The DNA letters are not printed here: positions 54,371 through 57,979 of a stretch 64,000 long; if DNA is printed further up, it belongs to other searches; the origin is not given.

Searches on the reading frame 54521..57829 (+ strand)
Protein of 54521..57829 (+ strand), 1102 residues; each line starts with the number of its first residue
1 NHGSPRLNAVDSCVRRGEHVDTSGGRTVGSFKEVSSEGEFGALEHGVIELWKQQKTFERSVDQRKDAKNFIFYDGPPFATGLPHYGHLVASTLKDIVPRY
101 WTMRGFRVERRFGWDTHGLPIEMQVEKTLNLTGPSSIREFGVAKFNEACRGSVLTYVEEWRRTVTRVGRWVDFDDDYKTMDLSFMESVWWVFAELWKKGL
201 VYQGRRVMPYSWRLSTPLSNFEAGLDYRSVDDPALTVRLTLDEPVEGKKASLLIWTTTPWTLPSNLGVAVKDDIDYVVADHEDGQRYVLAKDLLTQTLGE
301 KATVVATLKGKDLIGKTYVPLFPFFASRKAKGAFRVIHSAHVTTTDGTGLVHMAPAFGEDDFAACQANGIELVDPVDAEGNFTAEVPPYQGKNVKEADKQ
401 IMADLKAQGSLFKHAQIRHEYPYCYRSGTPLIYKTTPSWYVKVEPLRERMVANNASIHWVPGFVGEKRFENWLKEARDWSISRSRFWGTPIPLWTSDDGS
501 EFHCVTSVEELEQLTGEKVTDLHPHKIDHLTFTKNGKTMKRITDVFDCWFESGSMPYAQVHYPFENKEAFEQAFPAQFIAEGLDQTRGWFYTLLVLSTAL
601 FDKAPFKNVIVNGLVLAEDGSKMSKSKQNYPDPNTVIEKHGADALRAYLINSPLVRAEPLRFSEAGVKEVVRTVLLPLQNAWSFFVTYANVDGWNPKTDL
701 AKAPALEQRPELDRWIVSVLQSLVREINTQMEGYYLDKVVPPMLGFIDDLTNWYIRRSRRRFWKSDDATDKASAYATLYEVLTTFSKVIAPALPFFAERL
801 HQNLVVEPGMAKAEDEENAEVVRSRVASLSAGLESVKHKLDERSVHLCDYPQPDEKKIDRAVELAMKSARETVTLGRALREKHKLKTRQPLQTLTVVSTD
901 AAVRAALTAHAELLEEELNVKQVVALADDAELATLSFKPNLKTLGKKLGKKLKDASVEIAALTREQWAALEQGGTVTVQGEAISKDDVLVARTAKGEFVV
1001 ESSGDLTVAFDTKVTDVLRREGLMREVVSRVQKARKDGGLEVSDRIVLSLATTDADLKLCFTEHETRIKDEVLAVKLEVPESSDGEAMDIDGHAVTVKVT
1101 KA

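Call 75: search_protein_families(library=pfam, proteins=[window:54521-57829:+], max_evalue=0.0001)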
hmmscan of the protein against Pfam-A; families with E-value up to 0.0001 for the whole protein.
window:54521-57829:+ (1102 aa): 4 families
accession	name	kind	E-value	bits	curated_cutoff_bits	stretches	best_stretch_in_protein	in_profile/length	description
PF00133.28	tRNA-synt_1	-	4.7e-155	516.9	22.7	1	48-658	3-411/414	tRNA synthetases class I (I, L, M and V)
PF19302.4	DUF5915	-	1.5e-49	168.6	27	1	912-1101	2-194/195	Domain of unknown function (DUF5915)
PF08264.19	Anticodon_1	-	3.9e-28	98.6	25.1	1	713-893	1-146/148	Anticodon-binding domain of tRNA ligase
PF09334.17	tRNA-synt_1g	-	7.5e-15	55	20.1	0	77-127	8-58/391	tRNA synthetases class I (M)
